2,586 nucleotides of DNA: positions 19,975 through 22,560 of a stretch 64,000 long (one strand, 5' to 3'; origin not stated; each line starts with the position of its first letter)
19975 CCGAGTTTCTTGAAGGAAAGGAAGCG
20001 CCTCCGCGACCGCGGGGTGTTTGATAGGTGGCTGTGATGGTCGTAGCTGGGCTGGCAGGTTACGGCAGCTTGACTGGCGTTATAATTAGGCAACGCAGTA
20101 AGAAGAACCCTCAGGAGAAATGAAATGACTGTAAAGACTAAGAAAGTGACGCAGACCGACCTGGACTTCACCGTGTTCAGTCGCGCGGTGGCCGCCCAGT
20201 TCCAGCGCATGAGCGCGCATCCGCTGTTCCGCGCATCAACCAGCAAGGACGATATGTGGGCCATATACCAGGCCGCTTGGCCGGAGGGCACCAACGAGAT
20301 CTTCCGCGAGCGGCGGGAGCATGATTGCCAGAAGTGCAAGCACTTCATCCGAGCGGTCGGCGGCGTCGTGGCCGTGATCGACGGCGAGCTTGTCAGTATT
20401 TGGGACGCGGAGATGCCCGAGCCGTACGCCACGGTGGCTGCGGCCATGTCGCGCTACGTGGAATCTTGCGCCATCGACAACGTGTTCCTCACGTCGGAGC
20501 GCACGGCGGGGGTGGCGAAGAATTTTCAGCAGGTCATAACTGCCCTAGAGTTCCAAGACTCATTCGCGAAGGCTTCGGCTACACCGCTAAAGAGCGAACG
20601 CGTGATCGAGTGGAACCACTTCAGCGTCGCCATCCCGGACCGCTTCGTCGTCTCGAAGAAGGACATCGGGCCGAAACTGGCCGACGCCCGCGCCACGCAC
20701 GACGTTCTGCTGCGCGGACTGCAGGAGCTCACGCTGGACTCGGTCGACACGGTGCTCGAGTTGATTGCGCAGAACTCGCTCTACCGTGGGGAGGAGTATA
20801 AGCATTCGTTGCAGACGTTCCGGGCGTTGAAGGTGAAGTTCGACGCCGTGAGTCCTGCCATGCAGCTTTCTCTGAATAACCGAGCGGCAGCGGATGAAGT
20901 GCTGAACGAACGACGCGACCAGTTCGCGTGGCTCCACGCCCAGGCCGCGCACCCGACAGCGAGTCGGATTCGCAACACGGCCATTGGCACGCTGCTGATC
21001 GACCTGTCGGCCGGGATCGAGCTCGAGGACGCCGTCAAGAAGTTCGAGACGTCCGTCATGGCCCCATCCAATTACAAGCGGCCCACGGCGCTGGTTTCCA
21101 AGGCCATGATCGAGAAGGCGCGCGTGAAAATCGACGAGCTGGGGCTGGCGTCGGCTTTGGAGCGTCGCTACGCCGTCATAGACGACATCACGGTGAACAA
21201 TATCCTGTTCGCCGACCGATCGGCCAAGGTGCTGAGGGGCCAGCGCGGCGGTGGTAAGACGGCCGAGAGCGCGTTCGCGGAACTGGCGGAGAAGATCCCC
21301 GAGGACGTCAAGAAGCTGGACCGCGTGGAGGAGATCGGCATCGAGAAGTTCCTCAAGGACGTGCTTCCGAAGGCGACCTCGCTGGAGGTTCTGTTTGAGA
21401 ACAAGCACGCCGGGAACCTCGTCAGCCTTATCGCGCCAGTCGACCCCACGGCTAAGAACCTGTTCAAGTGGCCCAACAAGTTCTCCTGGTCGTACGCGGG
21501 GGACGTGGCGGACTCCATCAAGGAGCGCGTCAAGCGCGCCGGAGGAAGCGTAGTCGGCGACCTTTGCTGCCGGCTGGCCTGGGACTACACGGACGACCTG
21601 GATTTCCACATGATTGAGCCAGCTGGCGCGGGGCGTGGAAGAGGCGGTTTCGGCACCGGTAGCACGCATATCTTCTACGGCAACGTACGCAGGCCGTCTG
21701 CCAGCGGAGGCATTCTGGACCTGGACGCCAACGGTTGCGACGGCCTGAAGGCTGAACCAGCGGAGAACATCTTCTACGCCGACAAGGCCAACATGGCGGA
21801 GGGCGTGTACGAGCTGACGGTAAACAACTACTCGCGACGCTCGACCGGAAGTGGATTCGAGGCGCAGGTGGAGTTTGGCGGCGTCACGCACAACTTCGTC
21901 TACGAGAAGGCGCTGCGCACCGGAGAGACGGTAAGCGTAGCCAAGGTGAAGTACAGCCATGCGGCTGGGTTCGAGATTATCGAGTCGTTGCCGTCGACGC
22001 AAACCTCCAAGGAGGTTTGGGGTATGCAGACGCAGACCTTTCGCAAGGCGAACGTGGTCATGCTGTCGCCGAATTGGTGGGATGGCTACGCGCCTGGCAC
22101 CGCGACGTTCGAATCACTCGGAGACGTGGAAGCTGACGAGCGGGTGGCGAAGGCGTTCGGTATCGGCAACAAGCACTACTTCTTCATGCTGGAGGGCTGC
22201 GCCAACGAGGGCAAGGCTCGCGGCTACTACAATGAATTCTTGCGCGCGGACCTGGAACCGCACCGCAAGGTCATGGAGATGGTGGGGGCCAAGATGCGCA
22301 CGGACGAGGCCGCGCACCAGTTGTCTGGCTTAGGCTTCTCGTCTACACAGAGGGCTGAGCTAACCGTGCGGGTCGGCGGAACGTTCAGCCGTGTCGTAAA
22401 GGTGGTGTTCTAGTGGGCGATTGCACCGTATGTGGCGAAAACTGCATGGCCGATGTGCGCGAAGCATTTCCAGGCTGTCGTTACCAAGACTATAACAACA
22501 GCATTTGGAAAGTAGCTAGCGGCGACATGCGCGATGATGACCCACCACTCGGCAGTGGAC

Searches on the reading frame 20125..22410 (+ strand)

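Call 27: search_protein_families(library=phrogs, proteins=[window:20125-22410:+], max_evalue=0.00001)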
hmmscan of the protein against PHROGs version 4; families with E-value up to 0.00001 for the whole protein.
window:20125-22410:+ (762 aa): 5 families
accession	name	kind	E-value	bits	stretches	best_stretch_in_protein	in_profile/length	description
phrog_1735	-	unknown function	2e-242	807.9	2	14-655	3-589/673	-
phrog_23228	-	unknown function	1.6e-143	479.9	1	253-762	8-472/472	-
phrog_25920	-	unknown function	2.7e-32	113.4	1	14-195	3-167/173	-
phrog_21434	-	unknown function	4.2e-29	101.8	1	14-96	3-86/93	-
phrog_38165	-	unknown function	3.3e-08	34.1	1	282-311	25-54/57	-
